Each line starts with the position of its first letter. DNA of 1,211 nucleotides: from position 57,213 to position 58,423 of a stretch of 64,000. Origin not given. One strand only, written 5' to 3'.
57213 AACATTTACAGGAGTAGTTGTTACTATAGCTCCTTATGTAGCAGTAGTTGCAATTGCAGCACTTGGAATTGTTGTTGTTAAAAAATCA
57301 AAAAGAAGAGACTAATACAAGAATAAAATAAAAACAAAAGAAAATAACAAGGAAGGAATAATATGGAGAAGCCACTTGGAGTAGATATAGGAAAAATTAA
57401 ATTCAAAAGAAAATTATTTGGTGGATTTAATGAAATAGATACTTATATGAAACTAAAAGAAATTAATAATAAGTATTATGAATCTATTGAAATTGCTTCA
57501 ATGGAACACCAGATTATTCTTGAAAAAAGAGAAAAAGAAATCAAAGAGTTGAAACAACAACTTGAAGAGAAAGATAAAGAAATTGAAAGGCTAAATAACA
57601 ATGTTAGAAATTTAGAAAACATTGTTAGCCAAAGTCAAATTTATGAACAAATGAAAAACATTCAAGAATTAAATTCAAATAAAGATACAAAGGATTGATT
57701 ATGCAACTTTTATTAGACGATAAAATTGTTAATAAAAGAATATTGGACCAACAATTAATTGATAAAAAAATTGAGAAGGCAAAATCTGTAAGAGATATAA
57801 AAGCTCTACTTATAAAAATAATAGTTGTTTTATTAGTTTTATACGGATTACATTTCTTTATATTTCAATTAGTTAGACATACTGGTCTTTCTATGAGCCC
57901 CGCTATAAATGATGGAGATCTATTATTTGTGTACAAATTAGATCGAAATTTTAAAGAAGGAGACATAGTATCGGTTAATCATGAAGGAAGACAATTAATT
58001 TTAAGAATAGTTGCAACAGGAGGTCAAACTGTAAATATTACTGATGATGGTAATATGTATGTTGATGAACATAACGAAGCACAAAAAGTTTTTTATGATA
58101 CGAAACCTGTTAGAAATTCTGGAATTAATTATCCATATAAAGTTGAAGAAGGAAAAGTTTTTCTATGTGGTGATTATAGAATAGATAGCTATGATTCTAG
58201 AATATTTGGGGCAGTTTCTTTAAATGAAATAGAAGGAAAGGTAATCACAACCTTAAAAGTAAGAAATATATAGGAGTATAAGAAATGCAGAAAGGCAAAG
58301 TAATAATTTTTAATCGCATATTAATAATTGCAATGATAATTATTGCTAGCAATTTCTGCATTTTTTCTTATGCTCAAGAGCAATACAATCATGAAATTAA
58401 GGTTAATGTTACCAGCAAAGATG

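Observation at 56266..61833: Sortase-dependent pilus island with FCT-like composition (two pilins, SipA-like signal-peptidase homologue, class B sortase, large adhesin)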

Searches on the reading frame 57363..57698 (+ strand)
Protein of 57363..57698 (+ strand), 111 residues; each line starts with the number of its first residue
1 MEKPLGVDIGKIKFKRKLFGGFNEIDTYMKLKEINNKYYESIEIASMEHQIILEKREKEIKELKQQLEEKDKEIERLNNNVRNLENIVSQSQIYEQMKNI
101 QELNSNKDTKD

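Call 3: search_protein_families(library=pfam, proteins=[window:57363-57698:+], max_evalue=0.1)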
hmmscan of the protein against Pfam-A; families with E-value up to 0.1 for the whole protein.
window:57363-57698:+ (111 aa): 11 families
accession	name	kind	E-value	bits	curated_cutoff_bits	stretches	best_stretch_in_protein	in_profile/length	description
PF21928.1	XLF_CC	-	0.00095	19.4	27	1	56-79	20-43/53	XLF protein coiled-coil region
PF04859.17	DUF641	-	0.009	16.8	27.6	1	28-86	60-119/127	Plant protein of unknown function (DUF641)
PF10018.14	Med4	-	0.013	15.6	26.9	1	30-102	6-72/190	Vitamin-D-receptor interacting Mediator subunit 4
PF14257.11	DUF4349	-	0.035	13.9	27.7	1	57-105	114-162/213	Domain of unknown function (DUF4349)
PF17675.6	APG6_N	-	0.038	14.9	45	1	23-105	23-106/132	Apg6 coiled-coil region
PF16326.10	ABC_tran_CTD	-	0.039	14.6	32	1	63-108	6-51/69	ABC transporter C-terminal domain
PF16515.11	HIP1_clath_bdg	-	0.04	14.8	28.8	1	35-101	29-93/99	Clathrin-binding domain of Huntingtin-interacting protein 1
PF04399.18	Glutaredoxin2_C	-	0.046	14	32.8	1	54-95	40-81/130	Glutaredoxin 2, C terminal domain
PF17082.10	Spc29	-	0.052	13.8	31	1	37-110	112-188/245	Spindle Pole Component 29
PF22590.2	Cas3-like_C_2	-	0.08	13.7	27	1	25-97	12-76/106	CRISPR-associated nuclease/helicase Cas3, C-terminal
PF06810.17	Phage_scaffold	-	0.092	13.1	35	0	29-107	14-82/170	Phage capsid assembly scaffolding protein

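Call 4: search_protein_families(library=ncbifam, proteins=[window:57363-57698:+], max_evalue=0.1)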
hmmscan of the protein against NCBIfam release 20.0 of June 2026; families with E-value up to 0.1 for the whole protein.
window:57363-57698:+ (111 aa): 10 families
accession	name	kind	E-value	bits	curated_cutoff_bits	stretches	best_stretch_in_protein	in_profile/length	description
NF052320.1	Cbp1_fam_LP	subfamily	0.00012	21.7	90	1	44-102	125-183/286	Cbp1 family collagen-binding glycoprotein adhesin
NF003034.1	PRK03918.1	equivalog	0.0022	16.1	700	1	29-102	231-303/878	DNA double-strand break repair ATPase Rad50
NF052627.1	SrfE_fam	equivalog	0.0038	16.1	610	1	26-100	336-408/470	SrfE family effector protein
NF007702.0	PRK10387.1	equivalog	0.0057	16.4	133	1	50-102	120-172/215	glutaredoxin 2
TIGR02182.1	GRXB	equivalog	0.017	14.9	186.65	1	50-96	119-165/209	GrxB family glutaredoxin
NF045487.1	ASRP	equivalog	0.021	13.4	300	1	30-102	171-239/593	archaea-specific SMC-related protein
NF004434.0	PRK05771.3-3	equivalog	0.022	13.2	777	1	27-104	65-143/686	V-type ATP synthase subunit I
NF041120.1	RqcH_arch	equivalog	0.027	13.3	400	1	24-105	251-330/645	ribosome rescue protein RqcH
NF033542.1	transpos_IS110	equivalog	0.04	13.1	140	1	45-83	178-216/343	IS110 family RNA-guided transposase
NF007921.0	PRK10636.1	equivalog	0.068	11.4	917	1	59-100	557-598/638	ABC transporter ATP-binding protein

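Call 40: search_solved_structures(query=window:57363-57698:+, max_evalue=10, show_alignments=3)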
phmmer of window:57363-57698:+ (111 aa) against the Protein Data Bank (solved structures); distinct sequences matched with E-value up to 10: 19.
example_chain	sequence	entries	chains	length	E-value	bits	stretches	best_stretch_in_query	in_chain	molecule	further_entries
5jx1_A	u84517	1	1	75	0.044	17.6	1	51-91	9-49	Chimera protein of Kinesin-like protein KIF3A and Microtubule-associated protein RP/EB fam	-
1zxa_A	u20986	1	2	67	0.092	16.6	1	51-88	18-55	cGMP-dependent protein kinase 1, alpha isozyme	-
4r4m_A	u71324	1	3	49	0.12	16.2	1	51-88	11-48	cGMP-dependent protein kinase 1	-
6zym_u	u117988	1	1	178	0.13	16.1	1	46-105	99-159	Splicing factor YJU2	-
4r4l_A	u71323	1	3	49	0.26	15.1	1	51-87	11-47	cGMP-dependent protein kinase 1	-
3zia_J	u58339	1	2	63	0.26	15.1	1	50-83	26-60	ATPASE INHIBITOR, MITOCHONDRIAL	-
5gw0_A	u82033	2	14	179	0.3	14.9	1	36-84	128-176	Sorting nexin-16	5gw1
6pf2_A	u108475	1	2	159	0.42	14.4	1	11-91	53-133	Myosin, heavy polypeptide 7, cardiac muscle, beta variant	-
5xau_B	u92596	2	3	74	0.51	14.2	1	43-91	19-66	Laminin subunit beta-1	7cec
1uii_A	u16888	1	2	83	0.57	14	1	17-89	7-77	Geminin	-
9vkp_d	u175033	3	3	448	0.71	13.7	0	30-97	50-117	ATP synthase subunit b-delta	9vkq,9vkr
2zxx_A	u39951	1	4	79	0.83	13.5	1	37-93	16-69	Geminin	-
6o0c_A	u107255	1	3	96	1.6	12.5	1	30-68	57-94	Design construct XAA_GVDQ mutant M4L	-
6nz3_A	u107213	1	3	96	1.7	12.5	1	30-68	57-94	Design construct XAA_GGHN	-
6nxm_A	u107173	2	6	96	1.9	12.4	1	30-68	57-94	Design construct XAA_GVDQ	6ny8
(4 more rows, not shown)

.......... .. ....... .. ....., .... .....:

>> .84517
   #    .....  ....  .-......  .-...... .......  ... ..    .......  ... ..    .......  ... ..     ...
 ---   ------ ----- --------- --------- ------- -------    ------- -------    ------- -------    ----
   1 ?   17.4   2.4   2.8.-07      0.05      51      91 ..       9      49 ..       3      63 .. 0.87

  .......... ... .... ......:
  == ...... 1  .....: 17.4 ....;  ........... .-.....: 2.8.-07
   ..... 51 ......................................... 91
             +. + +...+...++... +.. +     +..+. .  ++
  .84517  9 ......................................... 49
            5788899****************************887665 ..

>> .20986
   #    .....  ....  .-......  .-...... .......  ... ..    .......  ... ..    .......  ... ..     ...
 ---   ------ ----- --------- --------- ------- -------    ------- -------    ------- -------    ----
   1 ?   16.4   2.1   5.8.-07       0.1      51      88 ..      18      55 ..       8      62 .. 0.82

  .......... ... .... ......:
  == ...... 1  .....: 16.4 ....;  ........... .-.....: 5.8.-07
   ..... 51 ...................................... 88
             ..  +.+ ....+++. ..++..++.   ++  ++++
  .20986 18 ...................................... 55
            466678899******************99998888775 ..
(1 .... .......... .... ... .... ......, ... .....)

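Call 41: search_protein_families(library=pfam, proteins=[window:57363-57698:+], max_evalue=10)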
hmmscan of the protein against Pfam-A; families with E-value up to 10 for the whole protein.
window:57363-57698:+ (111 aa): 26 families (the best 25 are shown)
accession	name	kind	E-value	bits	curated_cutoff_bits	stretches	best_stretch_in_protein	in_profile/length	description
PF21928.1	XLF_CC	-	0.00095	19.4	27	1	56-79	20-43/53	XLF protein coiled-coil region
PF04859.17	DUF641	-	0.009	16.8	27.6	1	28-86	60-119/127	Plant protein of unknown function (DUF641)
PF10018.14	Med4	-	0.013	15.6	26.9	1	30-102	6-72/190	Vitamin-D-receptor interacting Mediator subunit 4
PF14257.11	DUF4349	-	0.035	13.9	27.7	1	57-105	114-162/213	Domain of unknown function (DUF4349)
PF17675.6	APG6_N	-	0.038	14.9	45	1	23-105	23-106/132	Apg6 coiled-coil region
PF16326.10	ABC_tran_CTD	-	0.039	14.6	32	1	63-108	6-51/69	ABC transporter C-terminal domain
PF16515.11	HIP1_clath_bdg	-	0.04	14.8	28.8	1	35-101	29-93/99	Clathrin-binding domain of Huntingtin-interacting protein 1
PF04399.18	Glutaredoxin2_C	-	0.046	14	32.8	1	54-95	40-81/130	Glutaredoxin 2, C terminal domain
PF17082.10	Spc29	-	0.052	13.8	31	1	37-110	112-188/245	Spindle Pole Component 29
PF22590.2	Cas3-like_C_2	-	0.08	13.7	27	1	25-97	12-76/106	CRISPR-associated nuclease/helicase Cas3, C-terminal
PF06810.17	Phage_scaffold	-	0.092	13.1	35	1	29-107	14-82/170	Phage capsid assembly scaffolding protein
PF18504.6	Csm1_N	-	0.1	13.4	26.3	1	58-93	27-62/70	Csm1 N-terminal domain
PF16046.10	FAM76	-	0.12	12.2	28.5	1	29-106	195-274/298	FAM76 protein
PF14988.11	DUF4515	-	0.14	12.5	24.5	1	30-108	19-95/206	Domain of unknown function (DUF4515)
PF13600.11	DUF4140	-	0.19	12.6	27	1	43-86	48-93/98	N-terminal domain of unknown function (DUF4140)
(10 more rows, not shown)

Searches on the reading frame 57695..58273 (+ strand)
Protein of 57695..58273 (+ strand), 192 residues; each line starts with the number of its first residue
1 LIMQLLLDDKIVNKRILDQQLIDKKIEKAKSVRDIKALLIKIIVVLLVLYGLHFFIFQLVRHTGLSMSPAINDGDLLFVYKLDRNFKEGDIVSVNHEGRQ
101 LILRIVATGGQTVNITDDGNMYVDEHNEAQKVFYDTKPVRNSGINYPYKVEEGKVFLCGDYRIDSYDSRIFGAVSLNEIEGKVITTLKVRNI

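Call 3: search_protein_families(library=pfam, proteins=[window:57695-58273:+], max_evalue=0.1)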
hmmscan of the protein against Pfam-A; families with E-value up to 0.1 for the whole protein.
window:57695-58273:+ (192 aa): 3 families
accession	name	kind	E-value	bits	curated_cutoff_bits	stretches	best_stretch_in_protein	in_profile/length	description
PF10502.14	Peptidase_S26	-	7e-26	91.6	22.9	1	39-184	5-164/168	Signal peptidase, peptidase S26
PF00717.28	Peptidase_S24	-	6.7e-08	32.7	23.3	1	60-122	38-98/116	Peptidase S24-like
PF02933.23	CDC48_2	-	0.026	14.6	22.4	1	83-118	16-52/64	Cell division protein 48 (CDC48), domain 2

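Call 4: search_protein_families(library=ncbifam, proteins=[window:57695-58273:+], max_evalue=0.1)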
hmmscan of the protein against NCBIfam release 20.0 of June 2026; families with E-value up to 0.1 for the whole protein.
window:57695-58273:+ (192 aa): 8 families
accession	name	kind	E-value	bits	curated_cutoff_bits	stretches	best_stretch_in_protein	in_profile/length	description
TIGR02227.1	sigpep_I_bact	equivalog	7.9e-28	97.4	47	1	41-188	4-159/162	signal peptidase I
TIGR02754.1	sod_Ni_protease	equivalog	6e-09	36.3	63.25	2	61-106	2-49/90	nickel-type superoxide dismutase maturation protease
TIGR02228.1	sigpep_I_arch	equivalog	1.4e-05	25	51.85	1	35-116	6-96/158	signal peptidase I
TIGR02771.1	TraF_Ti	equivalog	1.6e-05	24.5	100.25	1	100-183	83-165/171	conjugative transfer signal peptidase TraF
NF008114.0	PRK10861.1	equivalog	1.9e-05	24.1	277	1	147-183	261-297/324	signal peptidase I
NF010412.0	PRK13838.1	subfamily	7.9e-05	22.2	186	1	101-178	89-164/177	conjugal transfer pilin processing protease TraF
NF010459.0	PRK13884.1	subfamily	0.00019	21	156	1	101-183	88-172/178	conjugal transfer peptidase TraF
NF003266.0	PRK04235.1-5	equivalog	0.082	12.5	329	0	71-127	112-166/197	hypothetical protein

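Call 7: search_solved_structures(query=window:57695-58273:+, max_evalue=0.01, show_alignments=3)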
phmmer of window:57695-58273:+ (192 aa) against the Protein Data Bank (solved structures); distinct sequences matched with E-value up to 0.01: 4.
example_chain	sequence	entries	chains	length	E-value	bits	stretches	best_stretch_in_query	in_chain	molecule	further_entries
4n31_A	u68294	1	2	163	2e-22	83.1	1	54-192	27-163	SipA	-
4k8w_A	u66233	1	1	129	5.6e-22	81.7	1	66-192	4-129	LepA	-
4nv4_A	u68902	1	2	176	6.4e-06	29.3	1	55-183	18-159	Signal peptidase I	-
4me8_A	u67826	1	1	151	3.3e-05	27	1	63-182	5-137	Signal peptidase I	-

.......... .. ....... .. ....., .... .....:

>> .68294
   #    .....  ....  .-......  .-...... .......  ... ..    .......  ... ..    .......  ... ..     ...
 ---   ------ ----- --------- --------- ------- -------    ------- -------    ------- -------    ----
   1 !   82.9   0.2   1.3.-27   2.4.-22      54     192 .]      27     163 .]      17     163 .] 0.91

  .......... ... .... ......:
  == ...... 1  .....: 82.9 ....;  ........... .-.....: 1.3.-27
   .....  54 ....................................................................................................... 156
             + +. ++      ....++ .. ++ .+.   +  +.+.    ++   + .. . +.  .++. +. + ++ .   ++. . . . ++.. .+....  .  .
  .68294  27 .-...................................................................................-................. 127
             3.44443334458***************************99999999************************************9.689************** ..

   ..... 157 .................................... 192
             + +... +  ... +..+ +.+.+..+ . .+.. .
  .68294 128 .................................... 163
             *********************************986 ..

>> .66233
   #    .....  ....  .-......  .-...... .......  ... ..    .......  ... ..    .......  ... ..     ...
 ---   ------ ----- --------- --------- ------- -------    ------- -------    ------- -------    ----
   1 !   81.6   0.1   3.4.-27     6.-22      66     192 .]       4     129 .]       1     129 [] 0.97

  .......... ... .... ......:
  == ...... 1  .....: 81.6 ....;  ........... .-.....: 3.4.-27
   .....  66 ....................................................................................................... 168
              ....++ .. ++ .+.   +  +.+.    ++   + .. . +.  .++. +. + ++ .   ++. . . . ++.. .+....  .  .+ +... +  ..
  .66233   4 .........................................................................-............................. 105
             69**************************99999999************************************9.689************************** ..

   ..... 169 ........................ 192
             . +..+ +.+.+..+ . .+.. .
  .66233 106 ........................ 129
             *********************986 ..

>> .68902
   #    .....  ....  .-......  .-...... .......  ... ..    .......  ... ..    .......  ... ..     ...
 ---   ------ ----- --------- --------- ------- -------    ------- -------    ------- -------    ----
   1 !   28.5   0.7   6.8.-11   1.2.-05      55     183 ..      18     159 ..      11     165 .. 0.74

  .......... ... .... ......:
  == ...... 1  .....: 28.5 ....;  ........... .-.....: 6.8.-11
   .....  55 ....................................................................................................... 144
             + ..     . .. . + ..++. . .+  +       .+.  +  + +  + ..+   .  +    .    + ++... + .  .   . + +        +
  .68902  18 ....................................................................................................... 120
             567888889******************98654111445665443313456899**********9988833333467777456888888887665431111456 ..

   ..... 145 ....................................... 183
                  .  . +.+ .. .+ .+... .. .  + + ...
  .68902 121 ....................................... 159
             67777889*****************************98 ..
